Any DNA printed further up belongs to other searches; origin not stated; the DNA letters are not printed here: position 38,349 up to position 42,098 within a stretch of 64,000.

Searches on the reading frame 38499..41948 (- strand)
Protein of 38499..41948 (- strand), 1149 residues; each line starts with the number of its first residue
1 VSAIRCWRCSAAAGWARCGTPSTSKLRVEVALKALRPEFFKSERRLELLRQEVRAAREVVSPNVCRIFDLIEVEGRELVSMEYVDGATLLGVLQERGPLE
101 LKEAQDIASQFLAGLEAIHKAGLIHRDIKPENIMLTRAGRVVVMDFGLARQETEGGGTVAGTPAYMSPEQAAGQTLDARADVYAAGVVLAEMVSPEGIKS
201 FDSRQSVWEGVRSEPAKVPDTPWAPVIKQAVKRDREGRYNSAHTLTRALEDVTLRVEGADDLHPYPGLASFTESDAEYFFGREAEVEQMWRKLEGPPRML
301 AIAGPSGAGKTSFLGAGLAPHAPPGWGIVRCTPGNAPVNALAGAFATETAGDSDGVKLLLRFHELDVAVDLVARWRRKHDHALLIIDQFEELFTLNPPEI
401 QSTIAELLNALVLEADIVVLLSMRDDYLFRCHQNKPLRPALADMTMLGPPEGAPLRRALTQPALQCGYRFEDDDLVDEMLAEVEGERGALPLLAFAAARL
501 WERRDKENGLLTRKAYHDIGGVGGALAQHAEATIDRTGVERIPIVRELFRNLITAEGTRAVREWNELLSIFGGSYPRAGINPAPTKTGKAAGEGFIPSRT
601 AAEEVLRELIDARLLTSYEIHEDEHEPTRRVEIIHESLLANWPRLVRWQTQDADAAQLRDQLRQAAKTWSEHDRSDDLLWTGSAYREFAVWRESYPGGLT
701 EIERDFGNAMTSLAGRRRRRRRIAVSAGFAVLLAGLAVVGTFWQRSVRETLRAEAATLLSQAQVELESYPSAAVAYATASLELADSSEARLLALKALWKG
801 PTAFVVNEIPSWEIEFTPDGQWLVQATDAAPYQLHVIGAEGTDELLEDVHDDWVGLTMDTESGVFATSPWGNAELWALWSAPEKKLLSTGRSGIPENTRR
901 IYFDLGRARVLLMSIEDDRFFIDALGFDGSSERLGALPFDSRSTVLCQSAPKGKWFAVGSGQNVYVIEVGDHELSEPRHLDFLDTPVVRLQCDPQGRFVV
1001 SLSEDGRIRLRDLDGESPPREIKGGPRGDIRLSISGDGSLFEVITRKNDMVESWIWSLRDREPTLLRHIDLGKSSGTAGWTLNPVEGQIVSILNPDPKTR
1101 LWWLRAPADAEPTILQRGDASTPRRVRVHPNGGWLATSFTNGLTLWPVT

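Call 12: search_protein_families(library=pfam, proteins=[window:38499-41948:-], max_evalue=0.001)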
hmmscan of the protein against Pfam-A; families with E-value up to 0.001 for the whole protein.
window:38499-41948:- (1149 aa): 7 families
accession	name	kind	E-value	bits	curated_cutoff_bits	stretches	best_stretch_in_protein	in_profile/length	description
PF20703.3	nSTAND1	-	1.1e-91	308.8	27.1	1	264-676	1-378/379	Novel STAND NTPase 1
PF00069.31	Pkinase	-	1e-37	130.4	31.7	1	28-200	25-198/263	Protein kinase domain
PF07714.23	PK_Tyr_Ser-Thr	-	4.6e-23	82.3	23.1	1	23-238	24-248/258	Protein tyrosine and serine/threonine kinase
PF03109.22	ABC1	-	2.5e-05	24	22.9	1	49-152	120-217/244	ABC1 atypical kinase-like domain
PF13191.12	AAA_16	-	4.5e-05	24.4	32.6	1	279-353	2-82/167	AAA ATPase domain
PF00400.38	WD40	-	0.00021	22.1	27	0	986-1011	13-38/39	WD domain, G-beta repeat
PF13401.12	AAA_22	-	0.00024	21.8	27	1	297-422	5-121/130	AAA domain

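Call 66: search_protein_families(library=padloc, proteins=[window:38499-41948:-], max_evalue=0.001)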
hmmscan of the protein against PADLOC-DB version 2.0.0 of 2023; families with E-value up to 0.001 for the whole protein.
window:38499-41948:- (1149 aa): 36 families (the best 25 are shown)
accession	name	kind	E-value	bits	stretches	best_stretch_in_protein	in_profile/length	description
PDLC04042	PD-T4-6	-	3.3e-59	198.9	1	25-256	32-276/292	-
PDLC04053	PD-T4-6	-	3.7e-52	175.7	1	27-257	34-276/311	-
PDLC04060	PD-T4-6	-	8.9e-48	161.4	1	25-252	31-269/486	-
PDLC04061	PD-T4-6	-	4.3e-46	156.5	1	25-194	39-218/510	-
PDLC04043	PD-T4-6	-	1.8e-45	153.9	1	29-252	42-277/452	-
PDLC04138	mad6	-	1.3e-44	151.2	1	28-194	77-251/659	mads_6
PDLC04040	PD-T4-6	-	1.3e-44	150.9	1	25-252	17-265/547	-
PDLC04047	PD-T4-6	-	3e-42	142.9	1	28-252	37-272/327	-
PDLC04054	PD-T4-6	-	9.4e-42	141.7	1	25-256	33-277/347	-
PDLC04039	PD-T4-6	-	2.4e-41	140.2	1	26-252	38-275/458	-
PDLC04052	PD-T4-6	-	5.2e-40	136.1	1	25-246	32-270/496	-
PDLC04057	PD-T4-6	-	4.8e-39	132.6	1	26-252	32-270/443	-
PDLC04048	PD-T4-6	-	2.3e-38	130.5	1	29-204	38-215/354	-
PDLC04064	PD-T4-6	-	1.3e-36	124.4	1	25-250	43-278/369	-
PDLC01088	C3a189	-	1.2e-35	121.3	1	25-233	20-235/840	kinase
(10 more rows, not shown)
